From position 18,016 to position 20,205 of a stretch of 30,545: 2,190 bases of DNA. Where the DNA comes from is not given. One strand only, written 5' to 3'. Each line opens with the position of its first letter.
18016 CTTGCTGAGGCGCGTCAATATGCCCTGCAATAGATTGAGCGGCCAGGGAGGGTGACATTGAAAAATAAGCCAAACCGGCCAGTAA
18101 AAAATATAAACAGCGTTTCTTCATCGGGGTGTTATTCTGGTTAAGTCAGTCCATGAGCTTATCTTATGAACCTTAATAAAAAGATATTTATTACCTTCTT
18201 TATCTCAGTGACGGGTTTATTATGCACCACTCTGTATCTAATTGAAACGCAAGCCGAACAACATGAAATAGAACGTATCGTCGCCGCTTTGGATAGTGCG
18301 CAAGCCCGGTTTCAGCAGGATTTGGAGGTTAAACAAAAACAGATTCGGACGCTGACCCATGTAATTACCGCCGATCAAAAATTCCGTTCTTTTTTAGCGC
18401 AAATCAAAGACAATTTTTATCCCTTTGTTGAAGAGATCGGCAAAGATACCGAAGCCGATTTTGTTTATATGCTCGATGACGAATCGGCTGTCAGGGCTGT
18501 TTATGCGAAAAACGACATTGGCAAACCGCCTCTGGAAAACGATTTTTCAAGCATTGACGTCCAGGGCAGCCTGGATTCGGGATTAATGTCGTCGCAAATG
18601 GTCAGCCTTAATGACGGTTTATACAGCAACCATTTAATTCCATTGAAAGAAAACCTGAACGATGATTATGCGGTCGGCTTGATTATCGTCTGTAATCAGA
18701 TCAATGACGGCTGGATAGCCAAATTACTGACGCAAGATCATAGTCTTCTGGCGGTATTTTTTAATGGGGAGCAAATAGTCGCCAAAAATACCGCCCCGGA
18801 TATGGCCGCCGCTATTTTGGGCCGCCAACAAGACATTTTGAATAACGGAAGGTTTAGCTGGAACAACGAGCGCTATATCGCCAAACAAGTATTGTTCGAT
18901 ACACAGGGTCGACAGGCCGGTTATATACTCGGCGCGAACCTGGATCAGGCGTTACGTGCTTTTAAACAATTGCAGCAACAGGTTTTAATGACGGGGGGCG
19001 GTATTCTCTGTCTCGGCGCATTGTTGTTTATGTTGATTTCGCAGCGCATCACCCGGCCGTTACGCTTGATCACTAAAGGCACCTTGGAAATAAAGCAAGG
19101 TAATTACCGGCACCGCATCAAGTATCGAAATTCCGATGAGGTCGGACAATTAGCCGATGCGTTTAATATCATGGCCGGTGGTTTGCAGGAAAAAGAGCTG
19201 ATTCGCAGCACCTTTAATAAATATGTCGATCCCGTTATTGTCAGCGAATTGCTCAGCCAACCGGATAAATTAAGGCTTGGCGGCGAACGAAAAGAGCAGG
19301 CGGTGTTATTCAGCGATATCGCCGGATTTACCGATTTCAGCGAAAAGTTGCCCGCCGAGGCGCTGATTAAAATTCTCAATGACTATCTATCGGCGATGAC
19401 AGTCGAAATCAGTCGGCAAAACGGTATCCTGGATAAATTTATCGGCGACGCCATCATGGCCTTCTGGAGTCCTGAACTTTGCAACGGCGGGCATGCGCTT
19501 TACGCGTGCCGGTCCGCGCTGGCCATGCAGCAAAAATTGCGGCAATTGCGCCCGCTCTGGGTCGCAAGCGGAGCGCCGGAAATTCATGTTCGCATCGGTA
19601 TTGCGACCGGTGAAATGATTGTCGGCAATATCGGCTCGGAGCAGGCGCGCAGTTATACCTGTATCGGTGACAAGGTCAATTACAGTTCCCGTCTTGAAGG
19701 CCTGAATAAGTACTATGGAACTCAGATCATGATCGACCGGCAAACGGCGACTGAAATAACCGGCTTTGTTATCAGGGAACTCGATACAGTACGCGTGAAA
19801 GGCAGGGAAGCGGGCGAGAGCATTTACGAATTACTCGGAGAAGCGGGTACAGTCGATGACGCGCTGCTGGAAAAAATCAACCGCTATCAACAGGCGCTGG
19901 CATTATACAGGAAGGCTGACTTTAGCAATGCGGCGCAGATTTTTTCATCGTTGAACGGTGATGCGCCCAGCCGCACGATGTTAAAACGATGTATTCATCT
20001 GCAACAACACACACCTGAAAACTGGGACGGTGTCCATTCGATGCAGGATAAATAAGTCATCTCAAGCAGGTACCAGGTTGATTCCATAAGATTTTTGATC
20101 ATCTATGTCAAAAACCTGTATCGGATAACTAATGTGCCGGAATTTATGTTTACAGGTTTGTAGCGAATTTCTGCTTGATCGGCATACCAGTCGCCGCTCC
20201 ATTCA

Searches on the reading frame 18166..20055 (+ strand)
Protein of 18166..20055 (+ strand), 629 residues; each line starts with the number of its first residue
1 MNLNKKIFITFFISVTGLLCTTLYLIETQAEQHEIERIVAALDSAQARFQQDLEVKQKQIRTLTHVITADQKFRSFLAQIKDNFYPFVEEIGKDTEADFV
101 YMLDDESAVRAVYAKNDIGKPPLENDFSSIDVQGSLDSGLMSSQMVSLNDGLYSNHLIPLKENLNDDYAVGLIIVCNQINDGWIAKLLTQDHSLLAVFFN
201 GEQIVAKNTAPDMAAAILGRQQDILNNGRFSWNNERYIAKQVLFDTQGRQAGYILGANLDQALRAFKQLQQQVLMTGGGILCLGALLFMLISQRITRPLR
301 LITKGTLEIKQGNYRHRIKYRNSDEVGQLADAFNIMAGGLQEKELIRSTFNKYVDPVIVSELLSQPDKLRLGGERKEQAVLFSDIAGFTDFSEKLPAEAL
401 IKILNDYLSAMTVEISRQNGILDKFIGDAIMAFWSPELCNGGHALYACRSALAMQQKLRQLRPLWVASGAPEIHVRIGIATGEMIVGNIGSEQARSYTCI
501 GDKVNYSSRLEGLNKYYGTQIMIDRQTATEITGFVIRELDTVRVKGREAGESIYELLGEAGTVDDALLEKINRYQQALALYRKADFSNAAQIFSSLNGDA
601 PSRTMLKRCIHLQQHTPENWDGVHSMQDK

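Call 18: find_encoding_contigs(protein=window:18166-20055:+, flank=10000, max_places=10)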
Protein window:18166-20055:+ (629 aa): 6 contigs read that carry it; 2 places shown.
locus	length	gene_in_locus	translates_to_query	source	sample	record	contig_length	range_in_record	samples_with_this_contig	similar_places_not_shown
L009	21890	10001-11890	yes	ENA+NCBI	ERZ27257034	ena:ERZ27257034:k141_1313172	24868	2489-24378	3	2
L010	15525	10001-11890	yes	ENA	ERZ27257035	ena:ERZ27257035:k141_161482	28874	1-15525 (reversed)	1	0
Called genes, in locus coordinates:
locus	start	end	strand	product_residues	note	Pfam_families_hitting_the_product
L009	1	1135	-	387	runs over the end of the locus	PF01145:Band_7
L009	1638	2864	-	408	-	PF01139:RtcB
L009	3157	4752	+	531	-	PF06956:RtcR, PF00158:Sigma54_activat, PF13191:AAA_16 (faint), PF14532:Sigma54_activ_2, PF01078:Mg_chelatase (weak), PF00004:AAA (weak), PF07728:AAA_5 (faint)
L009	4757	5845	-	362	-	PF01594:AI-2E_transport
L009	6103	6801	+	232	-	-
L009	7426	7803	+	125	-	PF03259:Robl_LC7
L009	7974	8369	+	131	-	-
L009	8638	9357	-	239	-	-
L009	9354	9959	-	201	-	-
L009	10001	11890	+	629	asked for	PF00672:HAMP, PF00211:Guanylate_cyc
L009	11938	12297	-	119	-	-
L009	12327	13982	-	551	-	PF07969:Amidohydro_3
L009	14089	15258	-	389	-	PF08239:SH3_3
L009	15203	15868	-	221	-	-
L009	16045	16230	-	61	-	-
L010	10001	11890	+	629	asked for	PF00672:HAMP, PF00211:Guanylate_cyc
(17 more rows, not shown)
